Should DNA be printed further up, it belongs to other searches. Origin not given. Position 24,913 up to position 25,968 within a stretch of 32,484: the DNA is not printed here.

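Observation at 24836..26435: Candidate new periplasmic oxidant-scavenging system: cytochrome b -> Tat-lipoprotein Mo-oxidoreductase -> Met/Lys-rich secreted repeat peptide, all translationally coupled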

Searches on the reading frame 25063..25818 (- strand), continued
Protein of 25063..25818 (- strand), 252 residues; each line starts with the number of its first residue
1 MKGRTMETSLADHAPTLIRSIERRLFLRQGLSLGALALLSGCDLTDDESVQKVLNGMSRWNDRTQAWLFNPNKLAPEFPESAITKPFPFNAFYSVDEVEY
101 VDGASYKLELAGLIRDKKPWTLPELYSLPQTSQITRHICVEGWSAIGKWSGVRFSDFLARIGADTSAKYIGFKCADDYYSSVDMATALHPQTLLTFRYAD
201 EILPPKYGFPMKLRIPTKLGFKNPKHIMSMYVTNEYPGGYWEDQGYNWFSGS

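Call 49: find_homologous_proteins(query=L087:3495-4268:+)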
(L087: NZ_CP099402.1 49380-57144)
Query L087:3495-4268:+ (258 aa): 8000 proteins with E <= 0.001 among 8000 candidates; the best 120 are listed.
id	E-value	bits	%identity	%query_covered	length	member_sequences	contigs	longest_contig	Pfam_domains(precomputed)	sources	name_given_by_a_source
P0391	6.1e-158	542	89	100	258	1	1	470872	PF00174.26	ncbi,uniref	ncbi:molybdopterin-binding protein [Rhizobium puerariae]|uniref:Molybdopterin-binding protein n=1 Ta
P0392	1.8e-157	540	89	100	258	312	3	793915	PF00174.26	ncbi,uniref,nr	ncbi:molybdopterin-binding protein [Neorhizobium galegae]|uniref:molybdopterin-binding protein n=1 T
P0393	7.9e-157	538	90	100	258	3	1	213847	PF00174.26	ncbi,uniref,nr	ncbi:molybdopterin-binding protein [Rhizobium sp. 3T7]|uniref:molybdopterin-binding protein n=1 Tax=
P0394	4.0e-156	536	90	100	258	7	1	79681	PF00174.26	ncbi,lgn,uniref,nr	ncbi:molybdopterin-binding protein [Rhizobium sp. BK060]|uniref:molybdopterin-binding protein n=1 Ta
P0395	1.3e-152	525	87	100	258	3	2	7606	PF00174.26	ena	-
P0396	1.9e-152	524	86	100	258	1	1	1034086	PF00174.26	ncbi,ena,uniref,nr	ncbi:DMSO/TMAO reductase YedYZ molybdopterin-dependent catalytic subunit [Rhizobium sp. BK212]|unire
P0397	2.4e-152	524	86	100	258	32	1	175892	PF00174.26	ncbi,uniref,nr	ncbi:molybdopterin-binding protein [Rhizobium brockwellii]|uniref:molybdopterin-binding protein n=1 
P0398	3.1e-152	523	86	100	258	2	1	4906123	PF00174.26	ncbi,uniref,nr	ncbi:molybdopterin-binding protein [Rhizobium leguminosarum]|uniref:Oxidoreductase molybdopterin bin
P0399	3.6e-152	523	86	100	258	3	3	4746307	PF00174.26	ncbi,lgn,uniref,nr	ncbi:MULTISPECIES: molybdopterin-binding protein [Rhizobium]|uniref:molybdopterin-binding protein n=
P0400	4.5e-152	523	86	100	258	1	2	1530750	PF00174.26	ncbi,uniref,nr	ncbi:molybdopterin-binding protein [Rhizobium leguminosarum]|uniref:molybdopterin-binding protein n=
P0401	6.1e-152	522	86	100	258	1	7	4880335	PF00174.26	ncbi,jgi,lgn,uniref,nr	ncbi:molybdopterin-binding protein [Rhizobium leguminosarum]|uniref:molybdopterin-binding protein n=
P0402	6.8e-152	522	86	100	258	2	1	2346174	PF00174.26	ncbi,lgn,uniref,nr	ncbi:molybdopterin-binding protein [Rhizobium sp. BK008]|uniref:molybdopterin-binding protein n=1 Ta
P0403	7.1e-152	522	87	100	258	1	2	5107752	PF00174.26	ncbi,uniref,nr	ncbi:molybdopterin-binding protein [Rhizobium johnstonii]|uniref:molybdopterin-binding protein n=1 T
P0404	1.2e-151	521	86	100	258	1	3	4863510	PF00174.26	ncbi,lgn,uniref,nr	ncbi:molybdopterin-binding protein [Rhizobium indigoferae]|uniref:Molybdopterin-binding protein n=1 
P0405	1.3e-151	521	86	100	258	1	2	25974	PF00174.26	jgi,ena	-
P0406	1.4e-151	521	86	100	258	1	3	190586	PF00174.26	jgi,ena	-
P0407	2.1e-151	521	85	100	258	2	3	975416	PF00174.26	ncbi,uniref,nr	ncbi:molybdopterin-dependent oxidoreductase [Rhizobium laguerreae]|uniref:molybdopterin-dependent ox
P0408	3.4e-151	520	86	100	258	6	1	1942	PF00174.26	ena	-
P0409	1.1e-150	518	86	100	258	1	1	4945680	PF00174.26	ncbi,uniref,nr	ncbi:molybdopterin-dependent oxidoreductase [Rhizobium leguminosarum bv. viciae]|uniref:Molybdopteri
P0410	1.6e-150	518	86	100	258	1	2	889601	PF00174.26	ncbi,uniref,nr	ncbi:molybdopterin-dependent oxidoreductase [Rhizobium leguminosarum]|uniref:molybdopterin-binding p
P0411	7.5e-150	515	84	100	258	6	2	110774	PF00174.26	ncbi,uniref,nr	ncbi:molybdopterin-dependent oxidoreductase [Rhizobium leguminosarum]|uniref:molybdopterin-dependent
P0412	3.9e-149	513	84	100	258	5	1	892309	PF00174.26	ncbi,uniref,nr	ncbi:molybdopterin-binding protein [Neorhizobium alkalisoli]|uniref:molybdopterin-binding protein n=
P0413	1.1e-147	508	85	100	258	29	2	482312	PF00174.26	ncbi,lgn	-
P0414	1.2e-147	508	85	100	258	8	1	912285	PF00174.26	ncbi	-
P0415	1.1e-145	502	84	100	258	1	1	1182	PF00174.26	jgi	jgi:DMSO/TMAO reductase YedYZ molybdopterin-dependent catalytic subunit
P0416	6.6e-143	493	82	100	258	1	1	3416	PF00174.26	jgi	jgi:DMSO/TMAO reductase YedYZ molybdopterin-dependent catalytic subunit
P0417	6.7e-143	493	82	100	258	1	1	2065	PF00174.26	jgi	jgi:DMSO/TMAO reductase YedYZ molybdopterin-dependent catalytic subunit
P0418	8.9e-143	492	82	100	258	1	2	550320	PF00174.26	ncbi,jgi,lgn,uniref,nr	ncbi:molybdopterin-binding protein [Neorhizobium alkalisoli]|jgi:DMSO/TMAO reductase YedYZ molybdopt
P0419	3.5e-142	490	82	100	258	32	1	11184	PF00174.26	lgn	-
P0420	4.5e-142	490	82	100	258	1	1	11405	PF00174.26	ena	-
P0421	5.4e-142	490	81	100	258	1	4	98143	PF00174.26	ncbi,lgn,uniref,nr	ncbi:molybdopterin-binding protein [Mycoplana dimorpha]|uniref:DMSO/TMAO reductase YedYZ molybdopter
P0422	6.9e-142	489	82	100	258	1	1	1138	PF00174.26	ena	-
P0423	1.3e-141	488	81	100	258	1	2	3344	PF00174.26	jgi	jgi:DMSO/TMAO reductase YedYZ molybdopterin-dependent catalytic subunit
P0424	1.6e-141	488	81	100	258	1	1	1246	PF00174.26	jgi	jgi:DMSO/TMAO reductase YedYZ molybdopterin-dependent catalytic subunit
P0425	1.2e-140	485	81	100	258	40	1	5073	PF00174.26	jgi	jgi:DMSO/TMAO reductase YedYZ molybdopterin-dependent catalytic subunit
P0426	3.8e-140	484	81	100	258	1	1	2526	PF00174.26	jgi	jgi:DMSO/TMAO reductase YedYZ molybdopterin-dependent catalytic subunit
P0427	4.0e-140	484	81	100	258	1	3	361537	PF00174.26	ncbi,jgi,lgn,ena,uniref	ncbi:molybdopterin-binding protein [Rhizobium sp.]|uniref:molybdopterin-binding protein n=1 Tax=Rhiz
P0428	6.5e-140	483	82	100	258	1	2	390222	PF00174.26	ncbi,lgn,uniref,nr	ncbi:molybdopterin-binding protein [Rhizobium halophytocola]|uniref:DMSO/TMAO reductase YedYZ molybd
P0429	6.0e-139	480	79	100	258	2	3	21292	PF00174.26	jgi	jgi:DMSO/TMAO reductase YedYZ molybdopterin-dependent catalytic subunit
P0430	1.4e-138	479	79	100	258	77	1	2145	PF00174.26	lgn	-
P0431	1.5e-138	478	79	100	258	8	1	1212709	PF00174.26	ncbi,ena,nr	ncbi:UNVERIFIED_ORG: DMSO/TMAO reductase YedYZ molybdopterin-dependent catalytic subunit [Agrobacter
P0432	2.7e-137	474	78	100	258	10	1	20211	PF00174.26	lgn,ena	-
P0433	2.3e-134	465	77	100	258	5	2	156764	PF00174.26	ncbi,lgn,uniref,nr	ncbi:molybdopterin-binding protein [Rhizobium sp. Leaf384]|uniref:molybdopterin-binding protein n=1 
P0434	2.6e-132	458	76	100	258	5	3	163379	PF00174.26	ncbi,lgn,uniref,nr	ncbi:molybdopterin-dependent oxidoreductase [Rhizobiaceae bacterium CRRU44]|uniref:Molybdopterin-dep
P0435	6.1e-132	457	76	100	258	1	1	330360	PF00174.26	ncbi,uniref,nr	ncbi:molybdopterin-binding protein [Rhizobium sp. DKSPLA3]|uniref:Molybdopterin-binding protein n=1 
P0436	2.4e-130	452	74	100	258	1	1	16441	PF00174.26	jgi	jgi:DMSO/TMAO reductase YedYZ molybdopterin-dependent catalytic subunit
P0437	1.0e-125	436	74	100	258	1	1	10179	PF00174.26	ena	-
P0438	6.5e-119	414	71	99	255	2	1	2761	PF00174.26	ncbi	ncbi:MAG: molybdopterin-binding protein [Phyllobacterium sp.]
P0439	2.0e-118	412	69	100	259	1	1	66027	PF00174.26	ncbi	-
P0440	3.3e-118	412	69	100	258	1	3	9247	PF00174.26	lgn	-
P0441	3.9e-118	412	70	100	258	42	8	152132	PF00174.26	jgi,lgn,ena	-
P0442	4.8e-118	411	70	100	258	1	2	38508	PF00174.26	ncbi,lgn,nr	ncbi:molybdopterin-binding protein [Ochrobactrum sp. MYb68]|nr:molybdopterin-binding protein [Ochrob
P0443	5.6e-118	411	70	100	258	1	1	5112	PF00174.26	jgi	-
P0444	5.7e-118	411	69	100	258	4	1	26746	PF00174.26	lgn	-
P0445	1.8e-117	409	70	100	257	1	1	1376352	PF00174.26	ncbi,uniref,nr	ncbi:molybdopterin-binding protein [Methylopila turkensis]|uniref:Molybdopterin oxidoreductase n=1 T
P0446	3.2e-117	409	69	100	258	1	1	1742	PF00174.26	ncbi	-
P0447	3.3e-117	409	70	100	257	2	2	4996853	PF00174.26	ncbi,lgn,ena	-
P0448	4.0e-117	408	69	100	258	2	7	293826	PF00174.26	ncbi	-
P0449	4.4e-117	408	69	98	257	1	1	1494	PF00174.26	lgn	-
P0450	9.0e-117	407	70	100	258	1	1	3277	PF00174.26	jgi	jgi:DMSO/TMAO reductase YedYZ molybdopterin-dependent catalytic subunit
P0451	1.0e-116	407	69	100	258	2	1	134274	PF00174.26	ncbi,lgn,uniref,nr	ncbi:molybdopterin-binding protein [Rhizobium sp. BK251]|uniref:molybdopterin-binding protein n=1 Ta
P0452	1.3e-116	407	69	100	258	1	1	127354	PF00174.26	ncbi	-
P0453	1.7e-116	406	68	96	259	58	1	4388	PF00174.26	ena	-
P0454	1.8e-116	406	70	98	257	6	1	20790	PF00174.26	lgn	-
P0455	2.5e-116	406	68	100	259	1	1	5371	PF00174.26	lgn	-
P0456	3.2e-116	405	69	100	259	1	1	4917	PF00174.26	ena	-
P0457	3.9e-116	405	70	100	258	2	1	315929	PF00174.26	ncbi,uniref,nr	ncbi:molybdopterin-binding protein [Rhizobium sp. NTR19]|uniref:Molybdopterin-binding protein n=1 Ta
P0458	4.1e-116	405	68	100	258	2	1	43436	PF00174.26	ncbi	ncbi:MAG TPA: molybdopterin-binding protein [Rhizobium sp.]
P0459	4.5e-116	405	70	100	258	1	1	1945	PF00174.26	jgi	jgi:DMSO/TMAO reductase YedYZ molybdopterin-dependent catalytic subunit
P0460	5.4e-116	405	69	100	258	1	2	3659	PF00174.26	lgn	-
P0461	6.2e-116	404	68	100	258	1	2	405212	PF00174.26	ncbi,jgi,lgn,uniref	ncbi:molybdopterin-binding protein [Rhizobium sp. RAF56]|jgi:DMSO/TMAO reductase YedYZ molybdopterin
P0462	6.3e-116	404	70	100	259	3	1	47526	PF00174.26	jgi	jgi:DMSO/TMAO reductase YedYZ molybdopterin-dependent catalytic subunit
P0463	6.6e-116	404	68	100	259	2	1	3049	PF00174.26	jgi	jgi:DMSO/TMAO reductase YedYZ molybdopterin-dependent catalytic subunit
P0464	6.7e-116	404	69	100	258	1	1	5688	PF00174.26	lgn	-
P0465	6.9e-116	404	69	100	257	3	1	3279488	PF00174.26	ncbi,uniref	ncbi:molybdopterin-binding protein [Hansschlegelia sp. KR7-227]|uniref:molybdopterin-binding protein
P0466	9.4e-116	404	70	99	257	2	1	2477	PF00174.26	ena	-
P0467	1.2e-115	403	69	100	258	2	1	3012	PF00174.26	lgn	-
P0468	1.3e-115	403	69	98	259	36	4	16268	PF00174.26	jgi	jgi:DMSO/TMAO reductase YedYZ molybdopterin-dependent catalytic subunit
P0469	1.3e-115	403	68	98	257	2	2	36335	PF00174.26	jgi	-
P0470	1.4e-115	403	68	100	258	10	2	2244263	PF00174.26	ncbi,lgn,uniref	ncbi:molybdopterin-binding protein [Rhizobium rhizogenes]|uniref:molybdopterin-binding protein n=1 T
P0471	1.4e-115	403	69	100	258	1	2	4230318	PF00174.26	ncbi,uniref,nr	ncbi:molybdopterin-dependent oxidoreductase [Rhizobium sp. T1470]|uniref:molybdopterin-dependent oxi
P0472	1.5e-115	403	68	98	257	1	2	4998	PF00174.26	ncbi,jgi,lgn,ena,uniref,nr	ncbi:molybdopterin-dependent oxidoreductase [Mycobacterium sp. KBS0706]|uniref:molybdopterin-binding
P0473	1.8e-115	403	68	100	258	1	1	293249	PF00174.26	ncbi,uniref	ncbi:molybdopterin-binding protein [Phyllobacterium sp. SB3]|uniref:molybdopterin-binding protein n=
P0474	2.2e-115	403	68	100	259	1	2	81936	PF00174.26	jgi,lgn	-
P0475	2.4e-115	402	68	100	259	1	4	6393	PF00174.26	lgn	-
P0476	2.8e-115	402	69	100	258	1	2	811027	PF00174.26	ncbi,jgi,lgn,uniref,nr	ncbi:DMSO/TMAO reductase YedYZ molybdopterin-dependent catalytic subunit [Rhizobium petrolearium]|un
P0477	2.9e-115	402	69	100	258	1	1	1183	PF00174.26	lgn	-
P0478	3.0e-115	402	69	99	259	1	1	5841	PF00174.26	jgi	-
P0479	3.1e-115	402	69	100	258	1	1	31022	PF00174.26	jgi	jgi:DMSO/TMAO reductase YedYZ molybdopterin-dependent catalytic subunit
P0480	3.2e-115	402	69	100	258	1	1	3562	PF00174.26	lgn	-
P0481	3.3e-115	402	69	98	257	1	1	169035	PF00174.26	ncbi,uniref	ncbi:molybdopterin-binding protein [Inquilinus sp. NPDC058860]|uniref:molybdopterin-binding protein 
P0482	3.4e-115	402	68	100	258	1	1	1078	PF00174.26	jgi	jgi:DMSO/TMAO reductase YedYZ molybdopterin-dependent catalytic subunit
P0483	3.5e-115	402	68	100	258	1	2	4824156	PF00174.26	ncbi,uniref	ncbi:molybdopterin-binding protein [Rhizobium sp. 768_B6_N1_8]|uniref:molybdopterin-binding protein 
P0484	3.7e-115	402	69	100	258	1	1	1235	PF00174.26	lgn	-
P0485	3.8e-115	402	69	100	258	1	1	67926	PF00174.26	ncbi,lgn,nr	ncbi:MAG: molybdopterin-binding protein [Agrobacterium tumefaciens]|nr:molybdopterin-binding protein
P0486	4.1e-115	402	69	98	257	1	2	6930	PF00174.26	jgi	jgi:DMSO/TMAO reductase YedYZ molybdopterin-dependent catalytic subunit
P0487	4.2e-115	402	68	100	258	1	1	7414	PF00174.26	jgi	jgi:DMSO/TMAO reductase YedYZ molybdopterin-dependent catalytic subunit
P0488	5.0e-115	401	69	100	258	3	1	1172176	PF00174.26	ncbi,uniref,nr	ncbi:molybdopterin-binding protein (plasmid) [Neorhizobium sp. SOG26]|uniref:molybdopterin-binding p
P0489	5.1e-115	401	69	100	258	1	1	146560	PF00174.26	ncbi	ncbi:molybdopterin-dependent oxidoreductase [Rhizobium sp. BR 250]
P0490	6.7e-115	401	67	100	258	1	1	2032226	PF00174.26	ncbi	ncbi:molybdopterin-binding protein [Rhizobium binxianense]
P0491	6.8e-115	401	69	100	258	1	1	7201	PF00174.26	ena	-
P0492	6.9e-115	401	69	100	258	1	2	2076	PF00174.26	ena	-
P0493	6.9e-115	401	69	100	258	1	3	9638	PF00174.26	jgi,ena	-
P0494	6.9e-115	401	69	100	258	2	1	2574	PF00174.26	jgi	jgi:DMSO/TMAO reductase YedYZ molybdopterin-dependent catalytic subunit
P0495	7.5e-115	401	67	100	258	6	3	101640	PF00174.26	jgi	jgi:DMSO/TMAO reductase YedYZ molybdopterin-dependent catalytic subunit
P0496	7.6e-115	401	68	100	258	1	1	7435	PF00174.26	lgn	-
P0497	8.2e-115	401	68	100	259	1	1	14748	PF00174.26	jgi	jgi:DMSO/TMAO reductase YedYZ molybdopterin-dependent catalytic subunit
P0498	8.3e-115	401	68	100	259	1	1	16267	PF00174.26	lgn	-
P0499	8.5e-115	401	68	100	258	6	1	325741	PF00174.26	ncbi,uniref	ncbi:molybdopterin-binding protein [Labrys portucalensis]|uniref:Molybdopterin-binding protein n=1 T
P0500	8.6e-115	401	68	100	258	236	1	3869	PF00174.26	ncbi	-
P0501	1.1e-114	400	69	100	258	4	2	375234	PF00174.26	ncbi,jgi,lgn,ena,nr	ncbi:MAG TPA: molybdopterin-dependent oxidoreductase [Kaistia sp.]|nr:molybdopterin-dependent oxidor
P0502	1.2e-114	400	67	100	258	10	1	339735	PF00174.26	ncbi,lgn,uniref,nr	ncbi:molybdopterin-dependent oxidoreductase [Rhizobium sp. NLR8a]|uniref:molybdopterin-binding prote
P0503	1.3e-114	400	69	98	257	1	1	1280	PF00174.26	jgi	jgi:DMSO/TMAO reductase YedYZ molybdopterin-dependent catalytic subunit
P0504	1.4e-114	400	68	100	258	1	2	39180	PF00174.26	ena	-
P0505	1.6e-114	400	69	100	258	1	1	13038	PF00174.26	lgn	-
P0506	1.7e-114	400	68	100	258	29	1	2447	PF00174.26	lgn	-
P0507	2.0e-114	399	68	100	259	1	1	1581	PF00174.26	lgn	-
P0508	2.2e-114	399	68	100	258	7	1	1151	PF00174.26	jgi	jgi:DMSO/TMAO reductase YedYZ molybdopterin-dependent catalytic subunit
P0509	2.4e-114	399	67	100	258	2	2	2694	PF00174.26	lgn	-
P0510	2.4e-114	399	68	100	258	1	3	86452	PF00174.26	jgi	jgi:DMSO/TMAO reductase YedYZ molybdopterin-dependent catalytic subunit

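Call 50: list_cluster_members(proteins=[P0500, P0442, P0448])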
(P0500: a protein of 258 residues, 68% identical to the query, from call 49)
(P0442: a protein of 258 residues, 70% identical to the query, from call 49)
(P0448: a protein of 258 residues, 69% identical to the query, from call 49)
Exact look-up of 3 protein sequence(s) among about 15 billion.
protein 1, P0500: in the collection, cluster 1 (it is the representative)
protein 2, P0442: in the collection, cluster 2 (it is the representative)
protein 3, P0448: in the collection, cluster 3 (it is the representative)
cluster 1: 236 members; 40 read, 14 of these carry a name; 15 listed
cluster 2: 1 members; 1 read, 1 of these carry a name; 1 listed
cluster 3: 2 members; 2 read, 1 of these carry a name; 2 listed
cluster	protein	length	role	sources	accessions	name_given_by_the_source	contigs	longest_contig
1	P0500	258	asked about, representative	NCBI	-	-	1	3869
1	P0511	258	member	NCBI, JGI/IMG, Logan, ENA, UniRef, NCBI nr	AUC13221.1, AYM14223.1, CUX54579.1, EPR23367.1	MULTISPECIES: molybdopterin-binding protein [Rhizobium/Agrobacterium group] | DMSO/TMAO reductase YedYZ molybdopterin-dependent catalytic subunit | Molybdopterin-binding protein n=2 Tax=Agrobacterium TaxID=357 RepID=A0A4Z1QUG6_9HYPH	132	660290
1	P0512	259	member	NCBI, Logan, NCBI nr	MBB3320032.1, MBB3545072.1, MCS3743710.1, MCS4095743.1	DMSO/TMAO reductase YedYZ molybdopterin-dependent catalytic subunit [Rhizobium sp. BK176] | DMSO/TMAO reductase YedYZ molybdopterin-dependent catalytic subunit [Rhizobium sp. BK181]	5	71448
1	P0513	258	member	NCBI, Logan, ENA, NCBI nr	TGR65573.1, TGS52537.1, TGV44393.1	molybdopterin-binding protein [bacterium M00.F.Ca.ET.194.01.1.1]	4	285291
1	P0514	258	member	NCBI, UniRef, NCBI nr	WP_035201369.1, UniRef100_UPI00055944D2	molybdopterin-binding protein [Agrobacterium tumefaciens] | molybdopterin-binding protein n=1 Tax=Agrobacterium tumefaciens TaxID=358 ...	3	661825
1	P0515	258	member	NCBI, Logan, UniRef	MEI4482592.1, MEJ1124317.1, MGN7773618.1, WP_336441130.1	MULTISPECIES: molybdopterin-binding protein [unclassified Phyllobacterium] | molybdopterin-binding protein n=1 Tax=unclassified Phyllobacterium TaxID=2638441 ...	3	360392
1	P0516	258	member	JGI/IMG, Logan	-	DMSO/TMAO reductase YedYZ molybdopterin-dependent catalytic subunit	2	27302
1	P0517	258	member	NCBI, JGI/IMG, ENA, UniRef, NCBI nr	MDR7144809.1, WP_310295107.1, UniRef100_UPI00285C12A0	molybdopterin-binding protein [Rhizobium sp. BE258] | DMSO/TMAO reductase YedYZ molybdopterin-dependent catalytic subunit | molybdopterin-binding protein n=1 Tax=Rhizobium sp. BE258 TaxID=2817722 ...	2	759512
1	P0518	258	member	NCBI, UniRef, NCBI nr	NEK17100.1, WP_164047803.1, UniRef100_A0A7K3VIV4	molybdopterin-binding protein [Rhizobium leguminosarum] | Molybdopterin-dependent oxidoreductase n=1 Tax=Rhizobium leguminosarum TaxID=384 ...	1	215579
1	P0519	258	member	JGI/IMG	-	DMSO/TMAO reductase YedYZ molybdopterin-dependent catalytic subunit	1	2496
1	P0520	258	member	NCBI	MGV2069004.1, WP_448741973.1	molybdopterin-binding protein [Agrobacterium sp. 22-226-1]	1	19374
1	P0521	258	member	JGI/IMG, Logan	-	DMSO/TMAO reductase YedYZ molybdopterin-dependent catalytic subunit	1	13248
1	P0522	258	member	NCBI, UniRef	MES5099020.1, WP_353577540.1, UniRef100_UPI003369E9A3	molybdopterin-binding protein [Agrobacterium sp. BA1120] | molybdopterin-binding protein n=1 Tax=Agrobacterium sp. BA1120 TaxID=3228927 ...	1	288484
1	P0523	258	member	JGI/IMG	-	DMSO/TMAO reductase YedYZ molybdopterin-dependent catalytic subunit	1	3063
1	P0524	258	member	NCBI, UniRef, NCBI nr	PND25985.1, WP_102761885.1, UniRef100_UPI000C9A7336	molybdopterin-binding protein [Sinorhizobium sp. M4_45] | molybdopterin-binding protein n=1 Tax=Sinorhizobium sp. M4_45 TaxID=2037901 ...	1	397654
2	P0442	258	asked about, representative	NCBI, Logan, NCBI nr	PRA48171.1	molybdopterin-binding protein [Ochrobactrum sp. MYb68]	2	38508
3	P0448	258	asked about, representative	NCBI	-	-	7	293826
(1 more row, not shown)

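Call 51: find_encoding_contigs(protein=P0442, flank=5000, max_places=1)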
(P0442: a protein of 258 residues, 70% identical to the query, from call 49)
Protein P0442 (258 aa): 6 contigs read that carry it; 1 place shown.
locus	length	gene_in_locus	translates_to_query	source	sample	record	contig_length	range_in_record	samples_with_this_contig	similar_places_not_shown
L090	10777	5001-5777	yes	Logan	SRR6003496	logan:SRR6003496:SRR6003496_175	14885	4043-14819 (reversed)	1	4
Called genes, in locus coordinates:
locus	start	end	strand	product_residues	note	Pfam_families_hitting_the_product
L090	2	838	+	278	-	PF13340:DUF4096, PF01609:DDE_Tnp_1, PF13586:DDE_Tnp_1_2 (weak)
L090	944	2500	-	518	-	PF14690:Zn_ribbon_ISL3, PF01610:DDE_Tnp_ISL3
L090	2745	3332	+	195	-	PF00440:TetR_N, PF16925:TetR_C_13 (weak)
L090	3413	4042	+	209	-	-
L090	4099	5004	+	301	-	PF01292:Ni_hydr_CYTB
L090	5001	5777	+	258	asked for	PF00174:Oxidored_molyb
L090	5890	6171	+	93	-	-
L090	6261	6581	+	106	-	PF01817:CM_2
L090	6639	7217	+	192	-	PF03729:DUF308 (weak)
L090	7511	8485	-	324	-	PF01965:DJ-1_PfpI, PF00165:HTH_AraC (weak), PF12833:HTH_18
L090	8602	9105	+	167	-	PF01966:HD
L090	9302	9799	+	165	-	PF00293:NUDIX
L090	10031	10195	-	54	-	PF01638:HxlR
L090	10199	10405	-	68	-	-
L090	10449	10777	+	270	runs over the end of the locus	PF00106:adh_short, PF08659:KR, PF13561:adh_short_C2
